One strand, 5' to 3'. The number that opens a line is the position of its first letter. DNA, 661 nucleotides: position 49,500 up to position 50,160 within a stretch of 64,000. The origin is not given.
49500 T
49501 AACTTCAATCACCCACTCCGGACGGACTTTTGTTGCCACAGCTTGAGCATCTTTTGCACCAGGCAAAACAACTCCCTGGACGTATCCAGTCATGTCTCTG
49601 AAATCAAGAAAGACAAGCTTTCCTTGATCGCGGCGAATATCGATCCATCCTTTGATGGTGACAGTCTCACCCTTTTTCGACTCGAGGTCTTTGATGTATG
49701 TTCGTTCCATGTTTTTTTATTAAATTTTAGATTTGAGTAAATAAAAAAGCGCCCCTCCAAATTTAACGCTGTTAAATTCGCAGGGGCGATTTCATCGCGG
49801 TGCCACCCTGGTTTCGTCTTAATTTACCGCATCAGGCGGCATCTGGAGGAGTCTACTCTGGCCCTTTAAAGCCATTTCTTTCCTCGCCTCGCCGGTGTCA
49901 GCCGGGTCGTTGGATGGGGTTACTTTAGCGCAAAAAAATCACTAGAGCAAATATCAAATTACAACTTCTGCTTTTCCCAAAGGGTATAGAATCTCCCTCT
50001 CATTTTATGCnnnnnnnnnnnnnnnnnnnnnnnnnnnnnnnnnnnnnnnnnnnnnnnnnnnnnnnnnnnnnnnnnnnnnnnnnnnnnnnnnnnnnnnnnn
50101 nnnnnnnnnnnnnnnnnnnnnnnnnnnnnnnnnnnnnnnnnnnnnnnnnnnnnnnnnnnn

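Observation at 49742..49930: T-box riboswitch on aspS whose bulge base matches the tRNA-Asp discriminator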

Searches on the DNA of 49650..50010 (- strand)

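Call 4: search_rna_families(source=window, start=49650, end=50010, threshold=evalue, max_evalue=10, show_alignments=5)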
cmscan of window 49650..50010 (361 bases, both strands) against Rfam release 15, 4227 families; matches with E-value up to 10: 8.
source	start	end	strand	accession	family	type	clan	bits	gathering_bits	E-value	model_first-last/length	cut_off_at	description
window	49782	49813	-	RF00230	T-box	Cis-reg; leader;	-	24.4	93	0.0012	183-216/219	no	T-box leader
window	49715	49753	-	RF01080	UPD-PKib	Cis-reg;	-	21.1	39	0.17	1-32/32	no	Pseudoknot of upstream pseudoknot domain (UPD) of the 3'UTR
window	49734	49787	-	RF03310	mir-1544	Gene; miRNA;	-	19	46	0.19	1-59/59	no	mir-1544 microRNA precursor family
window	49730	49839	-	RF01515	Afu_514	Gene; snRNA; snoRNA; CD-box;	-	15.3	39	1.4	1-106/106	no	A. fumigatus snoRNA Afu_514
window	49707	49847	-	RF02638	EF0605_EF0606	Gene; sRNA;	-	14.2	219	2.9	1-179/179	no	Enterococcus sRNA EF0605_EF0606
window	49869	49989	-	RF00059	TPP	Cis-reg; riboswitch;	-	14.1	54.3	3.1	1-105/105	no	TPP riboswitch aptamer (THI element)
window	49709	49793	+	RF04180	BTnc231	Gene; sRNA;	-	12.8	80.4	4.1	1-154/154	no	Bacteroides sRNA BTnc231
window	49951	50000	+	RF01880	Xist_exon1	Gene; lncRNA;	-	11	50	1.5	1-85/85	no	X-chromosome inactivation gene exon 1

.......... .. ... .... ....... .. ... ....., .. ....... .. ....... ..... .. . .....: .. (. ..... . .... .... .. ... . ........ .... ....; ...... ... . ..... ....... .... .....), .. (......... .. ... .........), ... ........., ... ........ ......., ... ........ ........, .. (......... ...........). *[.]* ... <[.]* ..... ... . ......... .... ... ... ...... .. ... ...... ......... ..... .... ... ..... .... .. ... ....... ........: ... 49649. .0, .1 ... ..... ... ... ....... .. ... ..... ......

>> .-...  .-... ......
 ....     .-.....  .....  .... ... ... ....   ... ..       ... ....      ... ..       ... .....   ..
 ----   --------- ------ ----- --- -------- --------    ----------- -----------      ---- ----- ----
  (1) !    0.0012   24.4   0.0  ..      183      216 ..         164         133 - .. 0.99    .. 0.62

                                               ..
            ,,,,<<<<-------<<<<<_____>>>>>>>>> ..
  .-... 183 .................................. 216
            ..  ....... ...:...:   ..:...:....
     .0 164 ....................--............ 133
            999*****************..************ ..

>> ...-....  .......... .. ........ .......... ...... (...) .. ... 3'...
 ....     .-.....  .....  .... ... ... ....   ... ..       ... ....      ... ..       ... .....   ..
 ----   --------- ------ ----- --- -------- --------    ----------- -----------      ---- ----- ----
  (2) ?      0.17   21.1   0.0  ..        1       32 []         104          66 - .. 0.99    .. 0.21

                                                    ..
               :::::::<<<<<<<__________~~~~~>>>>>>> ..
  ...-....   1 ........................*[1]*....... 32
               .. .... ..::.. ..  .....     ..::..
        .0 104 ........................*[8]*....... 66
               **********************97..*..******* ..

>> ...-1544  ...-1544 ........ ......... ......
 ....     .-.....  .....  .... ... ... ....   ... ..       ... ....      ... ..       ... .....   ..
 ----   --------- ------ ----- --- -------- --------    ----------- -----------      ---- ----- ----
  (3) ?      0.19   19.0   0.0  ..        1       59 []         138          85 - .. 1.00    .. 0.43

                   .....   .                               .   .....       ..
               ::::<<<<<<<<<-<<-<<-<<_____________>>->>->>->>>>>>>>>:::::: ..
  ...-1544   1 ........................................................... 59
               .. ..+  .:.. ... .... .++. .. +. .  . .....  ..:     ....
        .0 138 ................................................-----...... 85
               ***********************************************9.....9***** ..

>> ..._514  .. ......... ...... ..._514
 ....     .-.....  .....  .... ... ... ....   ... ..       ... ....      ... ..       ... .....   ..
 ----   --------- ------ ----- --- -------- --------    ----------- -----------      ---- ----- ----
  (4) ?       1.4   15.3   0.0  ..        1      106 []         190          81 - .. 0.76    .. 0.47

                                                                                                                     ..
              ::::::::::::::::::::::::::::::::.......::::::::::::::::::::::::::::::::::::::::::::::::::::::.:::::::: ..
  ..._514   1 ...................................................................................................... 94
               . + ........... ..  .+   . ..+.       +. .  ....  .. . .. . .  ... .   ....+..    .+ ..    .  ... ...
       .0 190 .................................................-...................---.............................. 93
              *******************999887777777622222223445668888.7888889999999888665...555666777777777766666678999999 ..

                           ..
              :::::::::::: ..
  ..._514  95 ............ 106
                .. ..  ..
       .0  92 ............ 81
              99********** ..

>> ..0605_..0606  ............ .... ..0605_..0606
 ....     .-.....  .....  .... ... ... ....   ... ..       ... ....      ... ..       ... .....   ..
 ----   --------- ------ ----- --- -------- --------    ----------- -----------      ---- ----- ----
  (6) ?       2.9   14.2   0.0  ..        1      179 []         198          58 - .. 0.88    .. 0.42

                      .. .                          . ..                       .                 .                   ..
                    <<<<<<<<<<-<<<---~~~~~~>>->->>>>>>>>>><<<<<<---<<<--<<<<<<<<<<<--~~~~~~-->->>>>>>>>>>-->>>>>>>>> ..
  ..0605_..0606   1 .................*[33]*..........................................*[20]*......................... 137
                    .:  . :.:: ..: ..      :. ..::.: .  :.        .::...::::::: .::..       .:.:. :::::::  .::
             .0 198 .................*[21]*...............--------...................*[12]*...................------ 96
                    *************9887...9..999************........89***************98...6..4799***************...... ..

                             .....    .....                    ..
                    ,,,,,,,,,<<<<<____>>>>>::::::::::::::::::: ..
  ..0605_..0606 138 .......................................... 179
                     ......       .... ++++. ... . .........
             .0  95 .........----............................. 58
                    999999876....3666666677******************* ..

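Call 47: build_rna_model(alignment_id=A1, structure=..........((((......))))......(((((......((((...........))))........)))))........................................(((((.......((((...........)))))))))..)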
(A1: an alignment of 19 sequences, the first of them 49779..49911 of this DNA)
Model R1 built from alignment A1 (19 sequences, 151 columns); structure: as given.
model positions 132; base pairs 22; branch points 2; effective number of sequences 2.4; information 0.59 bits per position. Calibrated on 0.2 Mb of random sequence (short: E-values are rough).
structure used (alignment columns):
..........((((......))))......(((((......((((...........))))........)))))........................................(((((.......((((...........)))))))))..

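Call 48: search_with_rna_model(model_id=R1, sources=[window, L002, L003, L004, L005, L006, L007, L008, L009, L010, L011, L012, L013, L014, L015, L016, L017, L018, L019, L020, L021, L022, L023, L024, L025, L026, L027, L028, L029, L030, L031, L032, L033, L034, L035, L036, L037, L038, L039, L040, L041, L042, L043, L044, L045, L046, L047, L048, L049, L050, L051, L052, L053, L054, L055, L056, L057, L058, L059, L060, L061, L062, L063, L064, L065, L066, L067, L068, L069, L070, L071, L072, L073, L074, L075, L076, L077, L078, L079, L080, L081], max_evalue=1)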
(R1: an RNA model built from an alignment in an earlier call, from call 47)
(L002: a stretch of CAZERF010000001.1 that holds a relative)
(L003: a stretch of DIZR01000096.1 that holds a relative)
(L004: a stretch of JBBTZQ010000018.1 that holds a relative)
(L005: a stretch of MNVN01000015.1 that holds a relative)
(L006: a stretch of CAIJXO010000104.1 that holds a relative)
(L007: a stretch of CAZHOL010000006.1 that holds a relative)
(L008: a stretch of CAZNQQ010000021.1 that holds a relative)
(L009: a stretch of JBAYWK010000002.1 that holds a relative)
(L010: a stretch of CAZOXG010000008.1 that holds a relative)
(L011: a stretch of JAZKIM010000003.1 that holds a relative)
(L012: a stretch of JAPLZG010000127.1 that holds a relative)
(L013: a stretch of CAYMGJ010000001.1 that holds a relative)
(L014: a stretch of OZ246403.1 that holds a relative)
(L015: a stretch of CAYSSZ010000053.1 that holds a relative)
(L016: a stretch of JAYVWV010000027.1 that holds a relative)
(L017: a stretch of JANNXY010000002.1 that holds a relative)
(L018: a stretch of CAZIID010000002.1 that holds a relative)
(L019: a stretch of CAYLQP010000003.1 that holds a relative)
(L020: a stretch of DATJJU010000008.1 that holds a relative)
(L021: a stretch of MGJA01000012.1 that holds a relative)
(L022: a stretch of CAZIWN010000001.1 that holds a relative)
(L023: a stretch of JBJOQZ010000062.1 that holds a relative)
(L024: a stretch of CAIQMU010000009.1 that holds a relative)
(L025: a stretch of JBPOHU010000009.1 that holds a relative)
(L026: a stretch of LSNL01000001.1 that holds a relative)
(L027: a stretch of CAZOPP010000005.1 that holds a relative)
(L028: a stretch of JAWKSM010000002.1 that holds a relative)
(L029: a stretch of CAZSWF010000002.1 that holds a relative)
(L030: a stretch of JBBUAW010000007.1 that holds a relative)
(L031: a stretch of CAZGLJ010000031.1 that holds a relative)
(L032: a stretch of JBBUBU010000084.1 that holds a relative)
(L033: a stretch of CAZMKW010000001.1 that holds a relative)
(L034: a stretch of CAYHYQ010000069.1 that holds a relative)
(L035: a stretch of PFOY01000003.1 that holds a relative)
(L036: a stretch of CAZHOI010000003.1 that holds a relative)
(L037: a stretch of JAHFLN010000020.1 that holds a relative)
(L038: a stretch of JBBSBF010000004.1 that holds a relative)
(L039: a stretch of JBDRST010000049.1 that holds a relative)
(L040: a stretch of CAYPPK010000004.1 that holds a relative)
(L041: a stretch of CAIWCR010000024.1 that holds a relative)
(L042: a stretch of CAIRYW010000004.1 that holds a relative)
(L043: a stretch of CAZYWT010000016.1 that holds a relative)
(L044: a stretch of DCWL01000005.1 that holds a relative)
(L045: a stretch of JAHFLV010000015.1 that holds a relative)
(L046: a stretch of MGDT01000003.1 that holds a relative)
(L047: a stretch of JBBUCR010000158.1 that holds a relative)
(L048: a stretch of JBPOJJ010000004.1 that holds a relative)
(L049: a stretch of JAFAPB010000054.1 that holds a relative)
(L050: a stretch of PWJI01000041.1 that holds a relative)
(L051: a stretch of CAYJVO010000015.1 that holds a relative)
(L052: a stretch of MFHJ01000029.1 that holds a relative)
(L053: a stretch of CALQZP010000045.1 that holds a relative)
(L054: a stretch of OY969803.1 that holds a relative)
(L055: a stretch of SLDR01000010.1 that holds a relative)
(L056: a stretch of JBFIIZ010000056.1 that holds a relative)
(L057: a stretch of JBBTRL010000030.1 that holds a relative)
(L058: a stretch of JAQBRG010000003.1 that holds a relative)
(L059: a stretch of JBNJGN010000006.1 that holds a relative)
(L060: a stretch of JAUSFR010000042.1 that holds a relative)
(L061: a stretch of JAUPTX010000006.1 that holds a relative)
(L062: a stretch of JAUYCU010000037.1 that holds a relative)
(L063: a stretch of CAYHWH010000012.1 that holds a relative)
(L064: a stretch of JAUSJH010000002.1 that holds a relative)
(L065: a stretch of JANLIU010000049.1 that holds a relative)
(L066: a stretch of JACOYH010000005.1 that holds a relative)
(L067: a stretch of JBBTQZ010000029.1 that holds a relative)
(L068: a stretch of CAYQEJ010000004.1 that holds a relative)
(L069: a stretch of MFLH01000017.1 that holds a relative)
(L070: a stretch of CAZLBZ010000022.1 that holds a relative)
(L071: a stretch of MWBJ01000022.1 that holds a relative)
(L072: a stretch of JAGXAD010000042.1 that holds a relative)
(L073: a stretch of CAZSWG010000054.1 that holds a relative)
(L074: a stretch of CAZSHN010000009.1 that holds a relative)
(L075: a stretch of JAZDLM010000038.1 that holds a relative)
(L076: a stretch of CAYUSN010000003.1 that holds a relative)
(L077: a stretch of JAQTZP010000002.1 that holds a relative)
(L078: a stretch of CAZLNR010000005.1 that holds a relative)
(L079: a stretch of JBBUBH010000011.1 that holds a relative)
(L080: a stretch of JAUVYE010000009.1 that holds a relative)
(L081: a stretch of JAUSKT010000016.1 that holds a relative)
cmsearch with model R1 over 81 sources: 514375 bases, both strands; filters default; matches with E-value up to 1: 11.
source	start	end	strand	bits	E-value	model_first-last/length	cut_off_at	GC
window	49779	49911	-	118.7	3.3e-26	1-132/132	no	0.58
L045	2232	2387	+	110.5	3.1e-24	1-132/132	no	0.53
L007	2310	2444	+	103.6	1.5e-22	1-132/132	no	0.56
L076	2278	2417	+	98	3.2e-21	1-132/132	no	0.6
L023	628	854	+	81.2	3.5e-17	1-132/132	no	0.49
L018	195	304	+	75.5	8.1e-16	1-132/132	no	0.48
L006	782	864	+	45.2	1.6e-08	1-132/132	no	0.47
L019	2310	2416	+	41.2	1.5e-07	1-132/132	no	0.41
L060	1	111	+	28.5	0.00017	9-132/132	5'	0.54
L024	707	796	+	17.4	0.08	1-132/132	no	0.53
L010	2041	2148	+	16.6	0.12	1-132/132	no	0.45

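Call 50: search_with_rna_model(model_id=R1, sources=[L006, L007, L018, L019, L023, L045, L076, L082, L083, L085, L086, L087, L091, L092, L093, L094, L095, L098, L099, L100, L101, L104, L105, L107, L109, L112, L113, L117, L118, L119, L120, L122, L123, L125, L126, L127, L128, L130, L132, L133, L134, L136, L138, L140, L142, L143, L144, L146, L147, L148, L149, L150, L151, L152, L154, L155, L156, L157, L159, L161, L162, L164, L166, L167, L170, L171, L174, L175, L176, L177, L180, L182, L184, L186, L189, L192, L194, L196, L197, L198, L199, L201, window], max_evalue=1e-8, make_alignment=true)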
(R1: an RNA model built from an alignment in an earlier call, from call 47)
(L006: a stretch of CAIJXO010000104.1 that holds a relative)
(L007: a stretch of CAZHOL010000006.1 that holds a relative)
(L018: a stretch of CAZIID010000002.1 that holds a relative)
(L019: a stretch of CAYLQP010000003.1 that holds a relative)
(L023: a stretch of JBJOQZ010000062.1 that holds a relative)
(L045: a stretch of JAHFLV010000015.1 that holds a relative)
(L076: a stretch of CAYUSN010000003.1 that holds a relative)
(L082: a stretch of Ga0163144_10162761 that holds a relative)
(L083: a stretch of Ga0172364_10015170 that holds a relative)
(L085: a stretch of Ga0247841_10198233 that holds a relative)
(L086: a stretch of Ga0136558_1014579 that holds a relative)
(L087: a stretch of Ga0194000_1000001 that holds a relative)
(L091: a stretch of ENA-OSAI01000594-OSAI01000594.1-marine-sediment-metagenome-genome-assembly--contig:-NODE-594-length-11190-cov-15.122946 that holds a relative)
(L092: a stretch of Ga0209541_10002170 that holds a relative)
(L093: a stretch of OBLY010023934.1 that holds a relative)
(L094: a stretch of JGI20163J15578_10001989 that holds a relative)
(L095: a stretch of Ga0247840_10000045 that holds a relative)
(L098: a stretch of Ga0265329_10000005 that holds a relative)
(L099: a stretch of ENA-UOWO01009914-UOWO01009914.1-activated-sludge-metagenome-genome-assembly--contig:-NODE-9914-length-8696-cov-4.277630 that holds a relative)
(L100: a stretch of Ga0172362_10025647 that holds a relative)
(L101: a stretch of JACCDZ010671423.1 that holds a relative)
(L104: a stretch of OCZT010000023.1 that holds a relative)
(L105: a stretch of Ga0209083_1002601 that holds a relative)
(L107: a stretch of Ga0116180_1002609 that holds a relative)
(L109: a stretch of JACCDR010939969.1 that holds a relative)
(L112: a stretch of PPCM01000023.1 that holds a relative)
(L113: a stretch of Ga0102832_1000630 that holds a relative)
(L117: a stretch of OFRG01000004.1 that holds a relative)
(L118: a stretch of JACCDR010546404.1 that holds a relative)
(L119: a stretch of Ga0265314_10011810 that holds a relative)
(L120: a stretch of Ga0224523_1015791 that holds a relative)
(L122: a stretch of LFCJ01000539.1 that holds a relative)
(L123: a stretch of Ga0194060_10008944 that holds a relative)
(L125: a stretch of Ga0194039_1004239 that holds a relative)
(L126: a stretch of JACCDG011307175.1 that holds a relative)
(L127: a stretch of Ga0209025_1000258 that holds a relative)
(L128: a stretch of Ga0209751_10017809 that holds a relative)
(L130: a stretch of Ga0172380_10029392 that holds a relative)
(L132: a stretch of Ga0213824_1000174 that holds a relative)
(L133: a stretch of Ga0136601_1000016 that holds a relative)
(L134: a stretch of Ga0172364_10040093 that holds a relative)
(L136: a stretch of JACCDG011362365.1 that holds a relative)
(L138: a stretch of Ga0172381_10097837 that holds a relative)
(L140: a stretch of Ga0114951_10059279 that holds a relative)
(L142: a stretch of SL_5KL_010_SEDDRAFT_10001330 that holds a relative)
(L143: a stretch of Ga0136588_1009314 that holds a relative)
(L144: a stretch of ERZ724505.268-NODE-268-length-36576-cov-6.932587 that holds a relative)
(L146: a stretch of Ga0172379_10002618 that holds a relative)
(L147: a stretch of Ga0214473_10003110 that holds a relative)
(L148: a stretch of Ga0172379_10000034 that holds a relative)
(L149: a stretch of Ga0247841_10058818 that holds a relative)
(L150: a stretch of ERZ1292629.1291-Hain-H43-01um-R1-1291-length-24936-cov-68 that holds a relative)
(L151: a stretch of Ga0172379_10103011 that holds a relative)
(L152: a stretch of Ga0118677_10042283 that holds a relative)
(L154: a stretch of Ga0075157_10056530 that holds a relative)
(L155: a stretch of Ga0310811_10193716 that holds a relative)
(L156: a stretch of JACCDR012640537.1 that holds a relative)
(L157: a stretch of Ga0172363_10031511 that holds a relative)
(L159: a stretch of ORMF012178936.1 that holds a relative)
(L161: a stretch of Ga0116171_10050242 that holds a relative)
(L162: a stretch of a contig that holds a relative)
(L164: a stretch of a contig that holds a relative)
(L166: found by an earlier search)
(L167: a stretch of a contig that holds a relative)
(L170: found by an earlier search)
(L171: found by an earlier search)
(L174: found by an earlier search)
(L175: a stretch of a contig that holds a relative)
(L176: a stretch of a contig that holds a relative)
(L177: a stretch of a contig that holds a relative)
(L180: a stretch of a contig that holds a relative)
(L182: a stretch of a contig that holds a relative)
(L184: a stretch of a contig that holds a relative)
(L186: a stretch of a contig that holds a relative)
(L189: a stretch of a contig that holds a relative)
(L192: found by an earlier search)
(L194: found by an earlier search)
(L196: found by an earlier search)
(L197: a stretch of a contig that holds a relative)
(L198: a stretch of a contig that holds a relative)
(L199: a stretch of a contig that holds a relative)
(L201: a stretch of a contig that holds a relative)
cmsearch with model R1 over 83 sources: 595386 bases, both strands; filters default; matches with E-value up to 1e-8: 63.
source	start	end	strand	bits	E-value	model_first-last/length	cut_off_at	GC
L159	9791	9923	+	133.1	1.4e-29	1-132/132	no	0.51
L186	270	404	+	132.8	1.6e-29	1-132/132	no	0.48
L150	543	678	-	130.1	7.1e-29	1-132/132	no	0.5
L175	3432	3564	-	128.4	1.8e-28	1-132/132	no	0.47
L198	1394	1522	-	125.4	9.3e-28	1-132/132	no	0.51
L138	2063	2194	-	123.3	3e-27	1-132/132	no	0.48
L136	2575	2703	+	121.4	8.6e-27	1-132/132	no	0.51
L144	2553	2685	+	120.4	1.5e-26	1-132/132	no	0.59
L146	4432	4572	+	119.6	2.4e-26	1-132/132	no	0.48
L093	173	307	-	118.8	3.6e-26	1-132/132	no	0.48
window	49779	49911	-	118.7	3.8e-26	1-132/132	no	0.58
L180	7449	7590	-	115.4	2.4e-25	1-132/132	no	0.5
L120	1299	1428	-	114.6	3.8e-25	1-132/132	no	0.53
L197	14623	14759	-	114.5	4e-25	1-132/132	no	0.48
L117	2301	2432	-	113.4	7.5e-25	1-132/132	no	0.47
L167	7469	7600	+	113.4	7.5e-25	1-132/132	no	0.47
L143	1451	1599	+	112.3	1.3e-24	1-132/132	no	0.36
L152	291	429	-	112.3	1.3e-24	1-132/132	no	0.49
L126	9465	9595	-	111.1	2.6e-24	1-132/132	no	0.52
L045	2232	2387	+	110.5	3.6e-24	1-132/132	no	0.53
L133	6454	6592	+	110.2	4.4e-24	1-132/132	no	0.48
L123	1554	1680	-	109.9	5.1e-24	1-132/132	no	0.43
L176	5054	5187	-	108.5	1.1e-23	1-132/132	no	0.6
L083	3859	4007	+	108.3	1.2e-23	1-132/132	no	0.51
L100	3403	3551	+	108.3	1.2e-23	1-132/132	no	0.51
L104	713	867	-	108.3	1.2e-23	1-132/132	no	0.52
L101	1496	1638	-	107.2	2.3e-23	1-132/132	no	0.43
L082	2998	3140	-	106.8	2.9e-23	1-132/132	no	0.5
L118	2996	3140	-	105.9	4.6e-23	1-132/132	no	0.51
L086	2330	2485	+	105.6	5.6e-23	1-132/132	no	0.42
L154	1497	1642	-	104.9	8.2e-23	1-132/132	no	0.51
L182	1587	1731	+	104.5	1e-22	1-132/132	no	0.52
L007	2310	2444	+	103.6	1.7e-22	1-132/132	no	0.56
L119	4492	4634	+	102.2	3.7e-22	1-132/132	no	0.58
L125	5133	5296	+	102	4e-22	1-132/132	no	0.46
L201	4593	4756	+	102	4e-22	1-132/132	no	0.46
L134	913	1054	-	100.7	8.4e-22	1-132/132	no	0.58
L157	1819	1960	-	100.7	8.4e-22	1-132/132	no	0.58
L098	1288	1430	-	100.1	1.1e-21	1-132/132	no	0.58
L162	1112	1267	+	98.2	3.3e-21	1-132/132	no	0.53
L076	2278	2417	+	98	3.7e-21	1-132/132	no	0.6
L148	95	230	+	95.2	1.7e-20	1-132/132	no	0.51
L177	246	403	-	92.4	8.4e-20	1-132/132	no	0.55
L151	227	374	+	88.9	5.8e-19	1-132/132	no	0.59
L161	2538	2649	+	83.3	1.2e-17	1-132/132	no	0.44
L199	541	699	+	82.9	1.6e-17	1-132/132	no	0.58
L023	628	854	+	81.2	4e-17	1-132/132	no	0.49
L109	1033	1196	+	79.8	8.7e-17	1-132/132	no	0.59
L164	3768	3904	-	79.6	9.6e-17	1-132/132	no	0.49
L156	2080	2241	+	79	1.4e-16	1-132/132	no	0.48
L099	5649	5755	-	78.9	1.5e-16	1-132/132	no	0.47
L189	2390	2545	-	78.4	1.9e-16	1-132/132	no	0.62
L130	1186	1301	+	77.8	2.7e-16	1-132/132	no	0.52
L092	1539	1678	+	77.4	3.3e-16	1-132/132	no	0.54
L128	3037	3176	-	77.4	3.3e-16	1-132/132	no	0.54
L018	195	304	+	75.5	9.4e-16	1-132/132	no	0.48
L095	8140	8246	-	75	1.3e-15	1-132/132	no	0.5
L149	3167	3272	+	70.9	1.2e-14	1-132/132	no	0.49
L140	1421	1551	-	65.7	2.2e-13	1-132/132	no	0.47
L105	3642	3772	+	65.3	2.7e-13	1-132/132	no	0.47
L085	525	654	-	58.6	1.1e-11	1-132/132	no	0.48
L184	2687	2844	-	51.9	4.5e-10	1-132/132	no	0.5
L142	9834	9951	-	47.8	4.4e-09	1-132/132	no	0.49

Alignment A2: 63 matches aligned to the model, 307 columns, each read 5' to 3' on its own strand. Consensus structure (alignment columns), stored with it:
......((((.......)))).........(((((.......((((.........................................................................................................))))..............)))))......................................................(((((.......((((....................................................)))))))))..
